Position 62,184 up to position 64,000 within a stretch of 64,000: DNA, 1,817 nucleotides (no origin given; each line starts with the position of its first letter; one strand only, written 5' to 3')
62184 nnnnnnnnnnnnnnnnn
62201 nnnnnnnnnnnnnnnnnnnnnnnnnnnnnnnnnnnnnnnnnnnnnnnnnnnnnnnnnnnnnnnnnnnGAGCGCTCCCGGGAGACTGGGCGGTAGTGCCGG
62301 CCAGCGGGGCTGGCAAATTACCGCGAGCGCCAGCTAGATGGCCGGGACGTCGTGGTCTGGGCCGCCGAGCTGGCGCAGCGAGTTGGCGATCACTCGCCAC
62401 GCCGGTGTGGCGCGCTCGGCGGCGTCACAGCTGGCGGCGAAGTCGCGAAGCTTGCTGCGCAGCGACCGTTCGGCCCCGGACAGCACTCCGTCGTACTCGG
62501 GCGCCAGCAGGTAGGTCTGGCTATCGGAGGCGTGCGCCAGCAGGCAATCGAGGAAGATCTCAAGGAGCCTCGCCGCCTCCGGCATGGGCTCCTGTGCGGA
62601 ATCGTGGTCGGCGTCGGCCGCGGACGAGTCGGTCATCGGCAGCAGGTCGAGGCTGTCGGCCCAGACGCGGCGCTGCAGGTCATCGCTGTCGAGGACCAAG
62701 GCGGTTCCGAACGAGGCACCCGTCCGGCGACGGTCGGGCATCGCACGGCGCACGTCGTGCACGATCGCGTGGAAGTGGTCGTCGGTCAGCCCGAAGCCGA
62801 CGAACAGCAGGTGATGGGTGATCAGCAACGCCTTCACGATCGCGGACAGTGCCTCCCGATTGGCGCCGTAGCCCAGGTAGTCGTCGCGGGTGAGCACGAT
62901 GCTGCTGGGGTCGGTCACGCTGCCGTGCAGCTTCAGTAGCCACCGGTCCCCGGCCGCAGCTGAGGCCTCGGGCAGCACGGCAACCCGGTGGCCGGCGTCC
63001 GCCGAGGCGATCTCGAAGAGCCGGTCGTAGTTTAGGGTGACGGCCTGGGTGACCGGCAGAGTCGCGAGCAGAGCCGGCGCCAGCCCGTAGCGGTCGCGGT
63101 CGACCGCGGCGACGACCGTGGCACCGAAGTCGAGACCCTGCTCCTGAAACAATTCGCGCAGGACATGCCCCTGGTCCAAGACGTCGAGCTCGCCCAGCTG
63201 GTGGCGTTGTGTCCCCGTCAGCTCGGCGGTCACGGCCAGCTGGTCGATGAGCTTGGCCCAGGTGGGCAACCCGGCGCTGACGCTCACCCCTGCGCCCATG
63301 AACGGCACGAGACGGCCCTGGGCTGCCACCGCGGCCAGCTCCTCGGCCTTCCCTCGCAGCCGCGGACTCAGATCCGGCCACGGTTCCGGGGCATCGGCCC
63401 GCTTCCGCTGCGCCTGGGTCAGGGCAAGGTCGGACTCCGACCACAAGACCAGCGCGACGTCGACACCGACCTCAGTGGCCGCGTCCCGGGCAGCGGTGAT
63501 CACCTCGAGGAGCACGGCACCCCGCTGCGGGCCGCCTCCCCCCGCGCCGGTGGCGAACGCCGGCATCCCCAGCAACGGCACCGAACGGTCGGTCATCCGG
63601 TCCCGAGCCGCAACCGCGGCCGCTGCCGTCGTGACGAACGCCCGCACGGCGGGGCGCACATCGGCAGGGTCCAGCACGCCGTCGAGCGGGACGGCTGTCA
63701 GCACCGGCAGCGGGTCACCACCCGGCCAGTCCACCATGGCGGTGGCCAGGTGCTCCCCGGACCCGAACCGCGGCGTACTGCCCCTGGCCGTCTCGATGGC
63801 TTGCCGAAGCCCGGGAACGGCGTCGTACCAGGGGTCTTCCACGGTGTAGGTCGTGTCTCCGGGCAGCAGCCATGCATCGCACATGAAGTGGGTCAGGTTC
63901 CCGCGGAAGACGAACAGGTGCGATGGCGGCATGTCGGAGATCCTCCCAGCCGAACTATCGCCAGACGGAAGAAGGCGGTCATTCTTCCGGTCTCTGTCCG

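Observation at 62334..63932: Macro-like domain fused N-terminally to a defence-type SIR2 domain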

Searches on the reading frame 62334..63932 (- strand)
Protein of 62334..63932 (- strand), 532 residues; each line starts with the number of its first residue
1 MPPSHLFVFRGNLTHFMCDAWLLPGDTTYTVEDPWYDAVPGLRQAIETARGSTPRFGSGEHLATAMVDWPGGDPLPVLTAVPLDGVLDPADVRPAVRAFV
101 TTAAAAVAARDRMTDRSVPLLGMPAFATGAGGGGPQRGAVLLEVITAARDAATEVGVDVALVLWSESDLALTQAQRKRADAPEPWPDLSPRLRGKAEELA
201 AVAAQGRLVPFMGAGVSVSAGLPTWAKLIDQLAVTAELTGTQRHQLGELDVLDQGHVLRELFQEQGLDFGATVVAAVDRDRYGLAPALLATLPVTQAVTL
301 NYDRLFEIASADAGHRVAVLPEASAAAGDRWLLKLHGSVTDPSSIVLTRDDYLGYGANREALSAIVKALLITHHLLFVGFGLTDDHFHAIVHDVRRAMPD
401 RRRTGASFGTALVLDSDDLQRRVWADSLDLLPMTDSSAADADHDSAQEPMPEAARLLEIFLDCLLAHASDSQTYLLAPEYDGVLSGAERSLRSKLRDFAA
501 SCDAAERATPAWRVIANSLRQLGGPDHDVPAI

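Call 4: search_protein_families(library=pfam, proteins=[window:62334-63932:-], max_evalue=1)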
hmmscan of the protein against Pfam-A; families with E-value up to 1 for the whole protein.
window:62334-63932:- (532 aa): 1 family
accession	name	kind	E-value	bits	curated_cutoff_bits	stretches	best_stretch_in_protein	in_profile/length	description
PF13289.12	SIR2_2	-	3.8e-29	102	24.5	1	297-423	3-132/141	SIR2-like domain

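Call 5: search_protein_families(library=padloc, proteins=[window:62334-63932:-], max_evalue=0.1)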
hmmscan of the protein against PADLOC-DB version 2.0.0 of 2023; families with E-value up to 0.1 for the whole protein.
window:62334-63932:- (532 aa): 17 families
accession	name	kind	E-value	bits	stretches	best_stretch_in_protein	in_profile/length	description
PDLC00407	ThsA1|ThsA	-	5.5e-27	92.5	1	205-404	19-218/478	STALD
PDLC00409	ThsA1|ThsA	-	1.2e-20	71.9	1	205-402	20-217/242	STALD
PDLC03856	LmuA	-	4.1e-15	53.9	2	328-396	152-219/433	-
PDLC04967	PDC-S25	-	2.5e-12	44.6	1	332-401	189-258/528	-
PDLC04968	PDC-S25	-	1.6e-11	41.9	1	298-399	144-246/517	-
PDLC04167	Dsr1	-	1.7e-08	30.6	1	203-391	18-221/1248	-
PDLC04166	Dsr1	-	8.1e-07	25.1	1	331-383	158-209/1227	-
PDLC04087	SIR2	-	9.5e-06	22.7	0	294-317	132-155/343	-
PDLC04082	SIR2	-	2.7e-05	21.2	1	294-318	128-152/345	-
PDLC02183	Dsr1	-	9.9e-05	18.2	1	198-385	13-221/1275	-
PDLC02184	Dsr2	-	0.002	14.2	1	289-386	113-213/1222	-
PDLC04081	SIR2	-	0.0048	14.1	0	298-317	141-160/345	-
PDLC04091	SIR2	-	0.0065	13.8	0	296-319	130-153/345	-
PDLC00412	ThsA1|ThsA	-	0.013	12.6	1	355-404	3-52/314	STALD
PDLC04083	SIR2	-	0.043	10.7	0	362-393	258-289/371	-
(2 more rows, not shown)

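Call 6: search_protein_families(library=ncbifam, proteins=[window:62334-63932:-], max_evalue=0.1)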
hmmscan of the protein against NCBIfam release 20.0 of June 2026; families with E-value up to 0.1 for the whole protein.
window:62334-63932:- (532 aa): 2 families
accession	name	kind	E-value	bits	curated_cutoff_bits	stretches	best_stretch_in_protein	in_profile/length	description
NF041818.1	Dsr1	equivalog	0.00022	19.1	1400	1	198-235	13-50/1263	anti-phage defense-associated sirtuin Dsr1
NF041819.1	Dsr2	equivalog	0.02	12.9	1400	1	289-384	108-206/1215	anti-phage defense-associated sirtuin Dsr2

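Call 7: search_solved_structures(query=window:62334-63932:-, max_evalue=1, show_alignments=2)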
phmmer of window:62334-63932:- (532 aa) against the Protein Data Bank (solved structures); distinct sequences matched with E-value up to 1: 17.
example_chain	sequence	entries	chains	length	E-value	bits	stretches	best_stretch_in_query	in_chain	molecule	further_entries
8k98_C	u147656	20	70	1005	4.2e-18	68.5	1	198-400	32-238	a protein | SIR2-like domain-containing protein | SIR2 family protein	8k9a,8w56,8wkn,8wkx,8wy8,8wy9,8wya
8wkt_A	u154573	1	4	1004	4.2e-18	68.5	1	198-400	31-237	SIR2-like domain-containing protein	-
8wyb_A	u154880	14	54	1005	1e-16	63.9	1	198-400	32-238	SIR2-like domain-containing protein | DSR2 H171A | DSR2(H171A)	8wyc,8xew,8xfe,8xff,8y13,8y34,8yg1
8wks_A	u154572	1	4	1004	1e-16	63.9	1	198-400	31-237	SIR2-like domain-containing protein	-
8wfn_A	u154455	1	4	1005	1.3e-15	60.3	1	198-400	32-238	SIR2-like domain-containing protein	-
9v0g_E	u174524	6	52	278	5.5e-15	58.2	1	203-395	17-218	NAD-dependent protein deacetylase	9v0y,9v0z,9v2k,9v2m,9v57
6lhx_A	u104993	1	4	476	1.3e-13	53.7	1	209-403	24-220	ThsA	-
9v12_i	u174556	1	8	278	1.7e-12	50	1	203-395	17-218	NAD-dependent protein deacetylase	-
8bto_A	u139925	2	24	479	1.7e-12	50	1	209-403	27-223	NAD(+) hydrolase ThsA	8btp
7uxt_B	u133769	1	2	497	7.1e-12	48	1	204-405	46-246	USG protein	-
8zsf_D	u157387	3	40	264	1.8e-10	43.4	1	197-400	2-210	Sir2 family NAD-dependent protein deacetylase | KomC, SIR2 domain protein, NADase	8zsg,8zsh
8wc0_A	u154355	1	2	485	8.5e-10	41.1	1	205-402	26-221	NAD(+) hydrolase ThsA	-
9xvc_H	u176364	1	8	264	1.6e-09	40.2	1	197-400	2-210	KomC(H146N), a SIR2-domain NADase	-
8zsi_E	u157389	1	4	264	4.3e-09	38.8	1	197-400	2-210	Sir2 family NAD-dependent protein deacetylase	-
9r3e_B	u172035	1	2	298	0.008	18.1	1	297-390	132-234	Protein FAM118B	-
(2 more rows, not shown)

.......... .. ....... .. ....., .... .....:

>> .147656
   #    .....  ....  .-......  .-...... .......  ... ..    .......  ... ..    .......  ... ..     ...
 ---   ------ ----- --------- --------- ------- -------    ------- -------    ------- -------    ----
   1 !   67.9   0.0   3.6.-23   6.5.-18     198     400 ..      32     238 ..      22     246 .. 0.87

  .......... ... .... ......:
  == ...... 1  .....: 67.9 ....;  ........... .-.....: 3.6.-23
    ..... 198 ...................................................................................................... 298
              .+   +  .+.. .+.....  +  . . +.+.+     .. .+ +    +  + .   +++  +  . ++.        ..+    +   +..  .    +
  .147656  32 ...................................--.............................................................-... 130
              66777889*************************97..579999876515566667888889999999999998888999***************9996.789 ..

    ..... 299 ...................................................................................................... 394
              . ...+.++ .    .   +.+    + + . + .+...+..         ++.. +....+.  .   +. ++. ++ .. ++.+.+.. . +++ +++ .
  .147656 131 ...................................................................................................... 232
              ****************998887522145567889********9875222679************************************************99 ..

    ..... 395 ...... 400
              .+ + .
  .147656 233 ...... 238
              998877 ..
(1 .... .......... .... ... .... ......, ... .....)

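Call 9: find_homologous_proteins(query=window:62334-63932:-, max_evalue=0.001)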
Query window:62334-63932:- (532 aa): 690 proteins with E <= 0.001 among 8000 candidates; the best 120 are listed.
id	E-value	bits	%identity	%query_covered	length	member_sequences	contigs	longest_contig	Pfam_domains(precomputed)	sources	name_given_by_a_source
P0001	0.0e+0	1176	100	100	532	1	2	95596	PF13289.13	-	-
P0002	5.3e-217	740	67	99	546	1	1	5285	PF13289.13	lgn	-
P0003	1.1e-181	623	61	99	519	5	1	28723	PF13289.13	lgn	-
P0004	8.3e-166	571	56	99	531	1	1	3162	PF13289.13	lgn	-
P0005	2.4e-143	497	50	98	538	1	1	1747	PF13289.13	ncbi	-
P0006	1.4e-142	494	50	98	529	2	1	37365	PF13289.13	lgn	-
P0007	5.3e-140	486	48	98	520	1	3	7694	PF13289.13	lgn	-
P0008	6.0e-140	485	49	99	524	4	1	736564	PF13289.13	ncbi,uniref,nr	ncbi:SIR2 family protein [Arthrobacter sp. zg-Y1116]|uniref:SIR2 family NAD-dependent protein deacyl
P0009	1.1e-139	485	48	98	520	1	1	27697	PF13289.13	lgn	-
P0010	7.0e-139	482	49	98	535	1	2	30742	PF13289.13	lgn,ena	-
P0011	1.4e-138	481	49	98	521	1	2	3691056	PF13289.13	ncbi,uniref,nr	ncbi:SIR2 family protein [Arthrobacter gengyunqii]|uniref:SIR2 family protein n=1 Tax=Arthrobacter g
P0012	1.4e-138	481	51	98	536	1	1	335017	PF13289.13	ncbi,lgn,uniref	ncbi:hypothetical protein IWX65_001005 [Arthrobacter sp. CAN_A214]|uniref:SIR2 family protein n=1 Ta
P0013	2.3e-138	480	50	98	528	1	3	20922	PF13289.13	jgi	jgi:hypothetical protein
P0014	5.5e-138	479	48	98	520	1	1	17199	PF13289.13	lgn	-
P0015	2.9e-137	477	48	98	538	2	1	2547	PF13289.13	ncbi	ncbi:MAG: SIR2 family protein [Rhodoglobus sp.]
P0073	5.8e-129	449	46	98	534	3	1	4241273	PF13289.13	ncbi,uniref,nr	ncbi:SIR2 family protein [Pseudarthrobacter sp. SL88]|uniref:SIR2 family NAD-dependent protein deacy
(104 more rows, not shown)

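Call 16: find_encoding_contigs(protein=window:62334-63932:-, flank=10000, max_places=4)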
Protein window:62334-63932:- (532 aa): 2 contigs read that carry it; 1 place shown.
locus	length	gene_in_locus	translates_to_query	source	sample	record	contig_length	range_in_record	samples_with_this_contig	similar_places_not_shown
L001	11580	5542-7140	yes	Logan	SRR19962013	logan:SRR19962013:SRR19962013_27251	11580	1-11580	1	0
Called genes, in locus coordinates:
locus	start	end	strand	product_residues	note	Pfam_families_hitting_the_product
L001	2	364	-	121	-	?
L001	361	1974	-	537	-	PF24698:DUF7662, PF20815:GIY_YIG_2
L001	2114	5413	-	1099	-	PF13482:RNase_H_2, PF13086:AAA_11 (faint), PF01443:Viral_helicase1 (faint), PF13604:AAA_30, PF13087:AAA_12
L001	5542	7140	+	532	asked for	PF13289:SIR2_2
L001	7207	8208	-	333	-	-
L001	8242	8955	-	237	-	PF00293:NUDIX, PF21906:WHD_NrtR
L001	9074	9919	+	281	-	PF20208:ARPP-1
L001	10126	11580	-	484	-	?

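Call 22: find_encoding_contigs(protein=P0011, flank=10000, max_places=2)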
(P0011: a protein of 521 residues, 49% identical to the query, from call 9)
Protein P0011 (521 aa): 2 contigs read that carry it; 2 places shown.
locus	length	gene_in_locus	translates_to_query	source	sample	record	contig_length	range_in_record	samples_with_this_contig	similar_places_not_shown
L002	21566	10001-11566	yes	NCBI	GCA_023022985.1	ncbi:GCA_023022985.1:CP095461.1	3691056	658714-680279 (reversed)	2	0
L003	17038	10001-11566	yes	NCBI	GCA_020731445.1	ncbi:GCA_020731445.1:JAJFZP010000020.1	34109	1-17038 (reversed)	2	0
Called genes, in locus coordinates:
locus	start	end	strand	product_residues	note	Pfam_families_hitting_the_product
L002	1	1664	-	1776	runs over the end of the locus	PF00270:DEAD, PF27116:YjiV_N, PF00271:Helicase_C, PF09369:MZB (weak)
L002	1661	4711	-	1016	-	-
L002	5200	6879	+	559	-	PF08378:NERD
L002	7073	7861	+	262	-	-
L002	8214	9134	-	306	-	PF02182:SAD_SRA, PF01844:HNH (weak), PF13391:HNH_2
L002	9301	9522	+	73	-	PF20208:ARPP-1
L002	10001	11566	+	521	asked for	PF13289:SIR2_2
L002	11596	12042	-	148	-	-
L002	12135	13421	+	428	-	-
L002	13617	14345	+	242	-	-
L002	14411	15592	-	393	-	PF21181:SsfX3_N, PF14606:Lipase_GDSL_3 (weak), PF13472:Lipase_GDSL_2 (weak)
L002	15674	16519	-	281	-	PF20240:DUF6597, PF12728:HTH_17 (weak), PF12833:HTH_18, PF00165:HTH_AraC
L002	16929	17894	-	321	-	PF13011:LZ_Tnp_IS481, PF13384:HTH_23, PF13518:HTH_28, PF13551:HTH_29, PF13565:HTH_32, PF00665:rve, PF13683:rve_3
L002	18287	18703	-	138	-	PF00903:Glyoxalase, PF06983:3-dmu-9_3-mt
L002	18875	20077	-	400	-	PF02653:BPD_transp_2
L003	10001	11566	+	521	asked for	PF13289:SIR2_2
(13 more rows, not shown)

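Call 23: find_encoding_contigs(protein=P0073, flank=10000, max_places=2)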
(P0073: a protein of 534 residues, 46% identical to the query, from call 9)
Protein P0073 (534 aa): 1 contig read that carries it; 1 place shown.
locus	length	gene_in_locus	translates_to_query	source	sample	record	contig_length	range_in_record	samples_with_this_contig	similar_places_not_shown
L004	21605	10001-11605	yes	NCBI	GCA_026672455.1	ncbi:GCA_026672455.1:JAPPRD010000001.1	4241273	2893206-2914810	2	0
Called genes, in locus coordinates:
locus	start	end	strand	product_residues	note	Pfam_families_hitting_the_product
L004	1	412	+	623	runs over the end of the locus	-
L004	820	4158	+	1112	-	PF00176:SNF2-rel_dom, PF00270:DEAD (weak), PF04851:ResIII, PF00271:Helicase_C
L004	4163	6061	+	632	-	PF00580:UvrD-helicase (faint), PF13245:AAA_19 (faint), PF01443:Viral_helicase1 (faint)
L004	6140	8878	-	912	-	PF13091:PLDc_2, PF04851:ResIII, PF00270:DEAD, PF00271:Helicase_C, PF11907:DUF3427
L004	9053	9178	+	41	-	-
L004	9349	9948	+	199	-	PF23913:DUF7255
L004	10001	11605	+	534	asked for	PF13289:SIR2_2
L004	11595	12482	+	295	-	PF22945:LEM-3_GIY-YIG (faint)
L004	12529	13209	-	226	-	PF00293:NUDIX, PF21906:WHD_NrtR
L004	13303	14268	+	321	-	PF20208:ARPP-1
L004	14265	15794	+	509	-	PF03747:ADP_ribosyl_GH, PF00782:DSPc (weak)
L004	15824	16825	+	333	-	PF04545:Sigma70_r4 (weak), PF13518:HTH_28 (faint), PF18780:HNH_repeat (faint)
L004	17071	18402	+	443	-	PF22552:TY-Chap3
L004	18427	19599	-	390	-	-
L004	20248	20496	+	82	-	-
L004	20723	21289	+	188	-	-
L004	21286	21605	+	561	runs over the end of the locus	PF08378:NERD, PF13538:UvrD_C_2 (weak)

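Call 24: find_encoding_contigs(protein=P0003, flank=10000, max_places=2)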
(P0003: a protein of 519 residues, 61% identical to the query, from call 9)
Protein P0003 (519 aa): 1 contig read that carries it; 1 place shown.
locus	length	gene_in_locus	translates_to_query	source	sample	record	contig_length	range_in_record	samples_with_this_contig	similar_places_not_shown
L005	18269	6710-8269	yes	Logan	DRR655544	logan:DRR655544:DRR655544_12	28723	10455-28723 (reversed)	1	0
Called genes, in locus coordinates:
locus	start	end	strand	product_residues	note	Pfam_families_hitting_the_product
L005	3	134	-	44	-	?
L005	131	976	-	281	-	PF11697:DUF3293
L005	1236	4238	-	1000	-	-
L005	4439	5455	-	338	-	-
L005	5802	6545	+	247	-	-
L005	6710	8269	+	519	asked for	PF13289:SIR2_2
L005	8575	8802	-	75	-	-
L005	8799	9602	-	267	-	PF21906:WHD_NrtR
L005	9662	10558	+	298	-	PF20208:ARPP-1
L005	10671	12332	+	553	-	-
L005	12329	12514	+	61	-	PF01402:RHH_1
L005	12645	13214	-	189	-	-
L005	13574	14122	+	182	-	-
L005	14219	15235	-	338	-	-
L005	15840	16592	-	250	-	-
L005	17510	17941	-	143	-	-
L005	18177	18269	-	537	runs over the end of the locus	PF01926:MMR_HSR1 (weak)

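Call 26: find_related_loci(query=A1, collection=genome_contigs, flank=10000)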
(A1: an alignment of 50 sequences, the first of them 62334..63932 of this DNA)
Query A1 (532 aa) in genome_contigs; peptide patterns used: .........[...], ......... (x = any residue, [..] = any of these).
599 stretches matched a pattern (row limit reached: there are more); 183 encode a relative of the query (tblastn E <= 1e-3); the best 80 are kept; 80 distinct loci.
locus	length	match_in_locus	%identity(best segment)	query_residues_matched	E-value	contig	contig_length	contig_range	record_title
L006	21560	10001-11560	48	1-525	7e-140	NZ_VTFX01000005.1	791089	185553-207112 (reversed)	Arthrobacter yangruifuii strain 785 Scaffold3_1, whole genome shotgun sequence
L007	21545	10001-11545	47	1-525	6e-138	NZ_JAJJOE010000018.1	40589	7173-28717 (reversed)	Arthrobacter sp. zg-Y769 Scaffold9_1, whole genome shotgun sequence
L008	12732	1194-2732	49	1-516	1e-134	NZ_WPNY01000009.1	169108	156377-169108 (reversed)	Arthrobacter zhaoguopingii strain J391 Scaffold9_1, whole genome shotgun sequence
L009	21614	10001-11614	48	1-527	1e-134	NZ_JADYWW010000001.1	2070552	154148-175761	Salinibacterium sp. SWN248 WN-248_scaffold1, whole genome shotgun sequence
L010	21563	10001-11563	47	1-523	9e-134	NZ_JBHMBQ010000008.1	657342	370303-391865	Pseudarthrobacter oxydans strain JCM 2521 platanus_K_17_124_8, whole genome shotgun sequence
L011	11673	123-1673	47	1-523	2e-131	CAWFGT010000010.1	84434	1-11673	MAG: uncultured Actinomycetota bacterium isolate MFD02832.bin.1.129 genome assembly, contig: contig_8948, whole genome s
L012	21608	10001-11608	46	1-526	2e-130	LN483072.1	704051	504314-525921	Arthrobacter sp. 11W110_air genome assembly PRJEB5507_assembly_1, scaffold CONTIG000003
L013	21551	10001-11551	47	1-524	2e-130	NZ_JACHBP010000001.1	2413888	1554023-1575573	Terrimesophilobacter mesophilus strain DSM 19267 Ga0104581_01, whole genome shotgun sequence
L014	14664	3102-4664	46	1-523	2e-129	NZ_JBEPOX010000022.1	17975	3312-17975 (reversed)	Arthrobacter sp. UYEF36 Ga0502934_22, whole genome shotgun sequence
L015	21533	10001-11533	46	4-523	4e-129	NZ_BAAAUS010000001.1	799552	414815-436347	Pseudonocardia yunnanensis strain JCM 9330 sequence01, whole genome shotgun sequence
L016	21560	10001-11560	48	1-523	5e-129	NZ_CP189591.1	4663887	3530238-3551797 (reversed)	Pseudarthrobacter sp. O4 chromosome, complete genome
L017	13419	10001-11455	50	35-523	8e-127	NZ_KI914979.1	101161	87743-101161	Arthrobacter sp. H5 scaffold10, whole genome shotgun sequence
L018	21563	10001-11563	47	1-523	3e-126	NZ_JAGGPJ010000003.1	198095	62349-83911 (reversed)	Arthrobacter sp. ISL-28 ISL28_4, whole genome shotgun sequence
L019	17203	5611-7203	45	1-523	9e-126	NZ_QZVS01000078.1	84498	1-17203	Cryobacterium melibiosiphilum strain Hh39 C859, whole genome shotgun sequence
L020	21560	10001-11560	46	1-523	7e-126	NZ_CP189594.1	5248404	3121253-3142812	Pseudarthrobacter sp. H2 chromosome, complete genome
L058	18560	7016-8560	39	5-523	8e-93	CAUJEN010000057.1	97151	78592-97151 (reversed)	MAG: Candidatus Eremiobacteraeota bacterium isolate KLAP168 genome assembly, contig: KLAP168_65703, whole genome shotgun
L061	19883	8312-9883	36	5-524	6e-90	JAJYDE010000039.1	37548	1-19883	MAG: Deltaproteobacteria bacterium isolate BP9.bin85 NODE_1732_length_37548_cov_1.699367, whole genome shotgun sequence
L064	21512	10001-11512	37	5-523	2e-89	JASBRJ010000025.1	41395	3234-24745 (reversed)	MAG: bacterium isolate BWSM_10 k141_2263981, whole genome shotgun sequence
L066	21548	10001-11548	39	5-523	4e-89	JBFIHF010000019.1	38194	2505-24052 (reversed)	MAG: Bradymonadaceae bacterium isolate Mix_sand11.2021.09.Z.14 k141_139525_length_38194_cov_41.2517, whole genome shotgu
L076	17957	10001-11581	36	4-528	1e-83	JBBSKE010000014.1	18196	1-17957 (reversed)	MAG: Tepidiformales bacterium isolate LS4_metabat2.238 LS4_metabat2.238_K_3230535_L_18196_cov_14.0000, whole genome shot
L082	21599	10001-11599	37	5-525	8e-82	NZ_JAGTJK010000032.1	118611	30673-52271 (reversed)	Polyangium jinanense strain SDU13 Scaffold32, whole genome shotgun sequence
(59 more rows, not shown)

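Call 32: predict_structure(alignment_id=A1)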
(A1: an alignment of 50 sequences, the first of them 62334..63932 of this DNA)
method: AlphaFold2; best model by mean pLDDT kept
length: 532 residues; sequences in the alignment: 50
mean_pLDDT: 89.2   pTM: 0.91
mean pLDDT of the five models: 89.2, 88.3, 86.9, 86.7, 85.8
residues with pLDDT >= 90: 359; 70-90: 134; 50-70: 31; < 50: 8
segments of 3 or more residues with pLDDT < 50: 130-132, 529-532
pLDDT, mean of each block of 10 residues (from residue 1): 91 97 96 94 96 95 96 95 86 97 97 90 79 74 95 98 94 90 89 96 95 88 91 96 95 92 95 94 97 95 94 95 82 91 84 69 87 91 73 79 77 88 88 75 59 93 95 89 92 94 94 93 73 43
secondary structure, 60 per line:
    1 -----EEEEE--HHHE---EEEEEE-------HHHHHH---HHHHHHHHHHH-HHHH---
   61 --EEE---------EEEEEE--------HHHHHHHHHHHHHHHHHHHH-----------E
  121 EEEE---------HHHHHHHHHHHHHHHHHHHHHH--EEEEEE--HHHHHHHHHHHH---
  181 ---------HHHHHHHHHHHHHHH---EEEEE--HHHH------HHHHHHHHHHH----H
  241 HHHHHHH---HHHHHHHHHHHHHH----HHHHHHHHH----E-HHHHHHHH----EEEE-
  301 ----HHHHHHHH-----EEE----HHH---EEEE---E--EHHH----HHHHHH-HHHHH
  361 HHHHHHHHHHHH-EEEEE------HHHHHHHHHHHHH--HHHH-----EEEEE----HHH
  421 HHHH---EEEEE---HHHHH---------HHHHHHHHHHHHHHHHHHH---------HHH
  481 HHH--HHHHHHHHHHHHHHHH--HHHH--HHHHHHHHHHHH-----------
elements in order: E6-10 E20-25 H33-38 H42-52 H54-57 E63-65 E75-80 H89-108 E120-124 H134-155 E158-163 H166-177 H190-204 E208-212 H215-218 H225-235 H240-247 H251-264 H269-277 H284-291 E296-299 H305-312 E318-320 E331-334 H349-354 H356-372 E374-378 H385-397 H400-403 E409-413 H418-424 E428-432 H436-440 H450-468 H478-483 H486-501 H504-507 H510-521
